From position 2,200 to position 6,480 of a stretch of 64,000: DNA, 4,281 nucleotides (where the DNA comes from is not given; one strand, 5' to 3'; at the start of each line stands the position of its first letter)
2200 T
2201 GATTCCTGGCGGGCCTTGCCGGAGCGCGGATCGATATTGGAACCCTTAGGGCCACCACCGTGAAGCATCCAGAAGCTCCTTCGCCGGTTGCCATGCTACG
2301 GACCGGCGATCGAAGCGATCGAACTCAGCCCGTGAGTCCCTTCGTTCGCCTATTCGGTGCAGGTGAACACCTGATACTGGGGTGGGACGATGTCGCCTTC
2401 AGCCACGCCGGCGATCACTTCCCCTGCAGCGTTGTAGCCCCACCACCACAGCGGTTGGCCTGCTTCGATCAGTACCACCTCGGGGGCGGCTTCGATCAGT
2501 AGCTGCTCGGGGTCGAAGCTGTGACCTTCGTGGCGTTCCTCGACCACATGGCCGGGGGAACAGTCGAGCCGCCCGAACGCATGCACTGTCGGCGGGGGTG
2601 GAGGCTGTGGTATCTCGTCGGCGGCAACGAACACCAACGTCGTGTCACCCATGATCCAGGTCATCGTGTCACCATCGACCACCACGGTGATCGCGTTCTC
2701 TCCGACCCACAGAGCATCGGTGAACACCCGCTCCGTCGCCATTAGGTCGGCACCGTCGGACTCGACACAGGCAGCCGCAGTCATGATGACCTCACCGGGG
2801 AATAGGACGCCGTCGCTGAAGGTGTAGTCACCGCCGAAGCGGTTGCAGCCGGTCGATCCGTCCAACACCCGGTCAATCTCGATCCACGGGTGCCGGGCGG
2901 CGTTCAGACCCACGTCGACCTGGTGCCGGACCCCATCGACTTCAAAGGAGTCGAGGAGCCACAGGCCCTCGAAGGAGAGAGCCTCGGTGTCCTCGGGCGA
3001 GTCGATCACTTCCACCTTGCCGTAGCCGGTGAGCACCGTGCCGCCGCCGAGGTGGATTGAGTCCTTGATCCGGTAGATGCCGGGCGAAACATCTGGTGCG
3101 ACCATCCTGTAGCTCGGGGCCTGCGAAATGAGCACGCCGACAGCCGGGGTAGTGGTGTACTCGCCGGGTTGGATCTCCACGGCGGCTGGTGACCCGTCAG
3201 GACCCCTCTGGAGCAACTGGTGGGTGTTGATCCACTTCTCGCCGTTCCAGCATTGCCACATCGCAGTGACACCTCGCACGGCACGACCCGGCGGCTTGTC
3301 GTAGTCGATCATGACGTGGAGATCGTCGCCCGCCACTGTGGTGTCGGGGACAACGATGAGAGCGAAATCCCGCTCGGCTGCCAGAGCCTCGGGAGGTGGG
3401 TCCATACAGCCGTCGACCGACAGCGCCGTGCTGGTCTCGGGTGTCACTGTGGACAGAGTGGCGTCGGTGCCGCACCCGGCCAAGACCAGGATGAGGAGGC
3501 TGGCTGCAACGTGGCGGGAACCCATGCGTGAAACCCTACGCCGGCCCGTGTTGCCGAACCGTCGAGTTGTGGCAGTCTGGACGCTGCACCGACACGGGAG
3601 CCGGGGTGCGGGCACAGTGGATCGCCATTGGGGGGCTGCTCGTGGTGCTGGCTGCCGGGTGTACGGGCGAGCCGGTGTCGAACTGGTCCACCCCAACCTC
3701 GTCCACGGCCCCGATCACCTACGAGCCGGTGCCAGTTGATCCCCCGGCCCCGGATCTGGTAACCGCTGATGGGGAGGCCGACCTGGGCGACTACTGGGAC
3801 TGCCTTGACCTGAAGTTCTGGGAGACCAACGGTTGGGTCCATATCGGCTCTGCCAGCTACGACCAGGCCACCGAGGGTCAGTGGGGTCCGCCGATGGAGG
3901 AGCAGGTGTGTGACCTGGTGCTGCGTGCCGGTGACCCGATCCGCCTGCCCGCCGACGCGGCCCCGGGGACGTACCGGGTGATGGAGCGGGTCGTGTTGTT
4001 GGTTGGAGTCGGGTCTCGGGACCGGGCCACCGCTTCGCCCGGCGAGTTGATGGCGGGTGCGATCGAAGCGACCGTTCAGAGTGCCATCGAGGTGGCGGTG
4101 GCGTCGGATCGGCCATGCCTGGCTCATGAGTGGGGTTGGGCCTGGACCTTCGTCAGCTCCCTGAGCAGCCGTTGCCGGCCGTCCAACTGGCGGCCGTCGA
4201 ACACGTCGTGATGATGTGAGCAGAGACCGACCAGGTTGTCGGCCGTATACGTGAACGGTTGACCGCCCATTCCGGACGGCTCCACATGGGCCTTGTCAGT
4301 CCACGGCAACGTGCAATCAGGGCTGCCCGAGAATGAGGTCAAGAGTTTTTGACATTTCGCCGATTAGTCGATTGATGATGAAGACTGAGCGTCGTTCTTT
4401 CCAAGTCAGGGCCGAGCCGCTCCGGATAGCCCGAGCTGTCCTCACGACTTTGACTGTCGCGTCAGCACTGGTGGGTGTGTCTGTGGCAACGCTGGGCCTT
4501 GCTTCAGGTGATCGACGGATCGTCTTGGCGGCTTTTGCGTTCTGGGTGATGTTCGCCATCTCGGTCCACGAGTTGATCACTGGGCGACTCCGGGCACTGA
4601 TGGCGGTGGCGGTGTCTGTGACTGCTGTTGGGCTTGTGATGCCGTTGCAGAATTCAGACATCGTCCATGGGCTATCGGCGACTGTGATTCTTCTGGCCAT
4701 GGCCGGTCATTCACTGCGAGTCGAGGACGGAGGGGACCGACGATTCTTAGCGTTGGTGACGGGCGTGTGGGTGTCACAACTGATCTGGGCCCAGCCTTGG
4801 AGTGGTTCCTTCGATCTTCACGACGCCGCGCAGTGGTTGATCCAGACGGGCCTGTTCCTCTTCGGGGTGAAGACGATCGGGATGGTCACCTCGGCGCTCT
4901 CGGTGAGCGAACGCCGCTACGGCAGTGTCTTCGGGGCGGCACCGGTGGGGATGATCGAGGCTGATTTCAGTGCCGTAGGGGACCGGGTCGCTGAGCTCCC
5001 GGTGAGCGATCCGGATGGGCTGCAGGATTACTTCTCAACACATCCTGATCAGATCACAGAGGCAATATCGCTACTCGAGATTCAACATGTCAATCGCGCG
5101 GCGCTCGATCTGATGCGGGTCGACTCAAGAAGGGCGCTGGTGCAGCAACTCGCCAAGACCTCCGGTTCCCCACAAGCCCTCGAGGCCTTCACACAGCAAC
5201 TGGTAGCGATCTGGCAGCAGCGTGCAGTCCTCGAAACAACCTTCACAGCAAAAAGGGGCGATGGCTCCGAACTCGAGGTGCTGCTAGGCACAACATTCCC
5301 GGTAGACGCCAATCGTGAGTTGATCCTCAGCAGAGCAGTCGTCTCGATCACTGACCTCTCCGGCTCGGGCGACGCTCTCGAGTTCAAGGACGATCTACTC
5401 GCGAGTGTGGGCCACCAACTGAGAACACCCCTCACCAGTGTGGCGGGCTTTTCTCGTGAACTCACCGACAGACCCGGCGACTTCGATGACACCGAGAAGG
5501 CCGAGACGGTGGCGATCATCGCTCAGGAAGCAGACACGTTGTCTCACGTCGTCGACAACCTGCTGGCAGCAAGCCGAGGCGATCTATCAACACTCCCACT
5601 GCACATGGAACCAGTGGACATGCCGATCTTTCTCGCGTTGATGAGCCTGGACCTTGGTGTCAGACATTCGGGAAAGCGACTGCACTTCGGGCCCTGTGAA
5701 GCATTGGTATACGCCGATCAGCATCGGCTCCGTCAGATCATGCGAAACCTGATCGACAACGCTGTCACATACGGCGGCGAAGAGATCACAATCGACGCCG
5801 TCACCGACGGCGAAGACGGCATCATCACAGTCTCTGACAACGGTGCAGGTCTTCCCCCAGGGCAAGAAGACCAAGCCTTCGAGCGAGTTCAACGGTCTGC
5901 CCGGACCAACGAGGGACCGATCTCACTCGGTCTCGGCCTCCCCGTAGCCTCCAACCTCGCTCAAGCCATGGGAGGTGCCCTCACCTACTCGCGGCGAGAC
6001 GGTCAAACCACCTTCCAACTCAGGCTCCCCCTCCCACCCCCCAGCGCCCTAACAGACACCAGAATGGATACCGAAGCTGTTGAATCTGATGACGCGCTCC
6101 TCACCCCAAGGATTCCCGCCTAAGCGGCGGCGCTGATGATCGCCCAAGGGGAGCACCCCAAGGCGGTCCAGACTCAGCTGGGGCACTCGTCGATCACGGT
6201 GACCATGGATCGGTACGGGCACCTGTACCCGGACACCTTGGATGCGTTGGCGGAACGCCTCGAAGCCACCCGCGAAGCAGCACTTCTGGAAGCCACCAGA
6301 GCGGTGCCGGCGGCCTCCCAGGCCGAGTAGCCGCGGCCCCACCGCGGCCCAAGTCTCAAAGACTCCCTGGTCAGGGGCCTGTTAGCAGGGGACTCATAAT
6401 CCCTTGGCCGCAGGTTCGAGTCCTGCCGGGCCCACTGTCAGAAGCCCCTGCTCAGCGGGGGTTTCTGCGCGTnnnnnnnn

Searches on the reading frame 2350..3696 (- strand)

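Call 11: search_protein_families(library=pfam, proteins=[window:2350-3696:-], max_evalue=0.01)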
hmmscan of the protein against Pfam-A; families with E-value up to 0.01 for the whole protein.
window:2350-3696:- (448 aa): 1 family
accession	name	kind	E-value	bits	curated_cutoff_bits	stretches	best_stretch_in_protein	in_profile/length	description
PF03724.22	META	-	1e-08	35.6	24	1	246-351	9-101/109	META domain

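Call 61: search_protein_families(library=ncbifam, proteins=[window:2350-3696:-], max_evalue=0.001)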
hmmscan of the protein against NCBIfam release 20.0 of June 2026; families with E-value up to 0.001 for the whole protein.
window:2350-3696:- (448 aa): 0 families

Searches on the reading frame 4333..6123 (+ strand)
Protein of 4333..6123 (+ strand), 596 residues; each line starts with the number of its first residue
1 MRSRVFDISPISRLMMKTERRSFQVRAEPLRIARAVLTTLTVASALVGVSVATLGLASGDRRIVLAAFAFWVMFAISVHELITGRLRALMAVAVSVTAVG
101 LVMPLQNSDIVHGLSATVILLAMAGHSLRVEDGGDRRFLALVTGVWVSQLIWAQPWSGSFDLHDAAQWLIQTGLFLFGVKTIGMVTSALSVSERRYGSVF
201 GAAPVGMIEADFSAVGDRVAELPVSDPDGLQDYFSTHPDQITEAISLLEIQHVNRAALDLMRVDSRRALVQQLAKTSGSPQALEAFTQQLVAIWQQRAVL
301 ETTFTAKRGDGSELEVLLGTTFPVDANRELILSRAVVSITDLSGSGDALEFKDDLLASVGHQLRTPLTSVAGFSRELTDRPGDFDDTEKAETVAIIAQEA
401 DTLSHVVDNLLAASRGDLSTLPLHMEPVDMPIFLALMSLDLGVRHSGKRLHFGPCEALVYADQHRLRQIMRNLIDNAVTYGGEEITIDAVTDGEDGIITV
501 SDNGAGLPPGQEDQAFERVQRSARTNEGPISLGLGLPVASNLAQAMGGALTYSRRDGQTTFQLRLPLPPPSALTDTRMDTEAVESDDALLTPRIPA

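Call 11: search_protein_families(library=pfam, proteins=[window:4333-6123:+], max_evalue=0.01)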
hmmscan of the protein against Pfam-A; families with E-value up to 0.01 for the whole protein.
window:4333-6123:+ (596 aa): 3 families
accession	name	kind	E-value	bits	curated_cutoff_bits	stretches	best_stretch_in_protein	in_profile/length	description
PF02518.31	HATPase_c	-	4.3e-22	79.1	26.4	1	462-568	2-110/111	Histidine kinase-, DNA gyrase B-, and HSP90-like ATPase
PF00512.31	HisKA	-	9.3e-13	48.5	26.9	1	352-417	2-64/66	His Kinase A (phospho-acceptor) domain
PF13589.12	HATPase_c_3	-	0.0027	18.2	25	1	470-540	7-81/137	Histidine kinase-, DNA gyrase B-, and HSP90-like ATPase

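Call 16: find_encoding_contigs(protein=window:4333-6123:+, flank=10000, max_places=10)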
Protein window:4333-6123:+ (596 aa): 1 contig read that carries it; 1 place shown.
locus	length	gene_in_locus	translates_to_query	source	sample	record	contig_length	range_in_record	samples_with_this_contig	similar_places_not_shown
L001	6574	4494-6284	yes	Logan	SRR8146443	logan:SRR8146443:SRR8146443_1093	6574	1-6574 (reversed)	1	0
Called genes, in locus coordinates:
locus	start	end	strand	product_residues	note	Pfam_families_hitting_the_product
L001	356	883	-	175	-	-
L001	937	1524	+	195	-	-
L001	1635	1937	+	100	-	-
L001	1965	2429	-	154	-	-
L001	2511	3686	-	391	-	PF03724:META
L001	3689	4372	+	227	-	-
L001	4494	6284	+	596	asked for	PF00512:HisKA, PF02518:HATPase_c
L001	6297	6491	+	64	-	-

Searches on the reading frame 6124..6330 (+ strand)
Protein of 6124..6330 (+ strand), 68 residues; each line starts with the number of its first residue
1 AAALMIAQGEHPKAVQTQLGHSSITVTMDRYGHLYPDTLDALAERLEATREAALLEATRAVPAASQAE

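Call 11: search_protein_families(library=pfam, proteins=[window:6124-6330:+], max_evalue=0.01)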
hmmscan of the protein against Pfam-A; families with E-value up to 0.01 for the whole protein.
window:6124-6330:+ (68 aa): 1 family
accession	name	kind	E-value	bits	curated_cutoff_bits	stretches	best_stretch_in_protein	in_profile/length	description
PF00589.27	Phage_integrase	-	0.0028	17.9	27.1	1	2-35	137-169/172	Phage integrase family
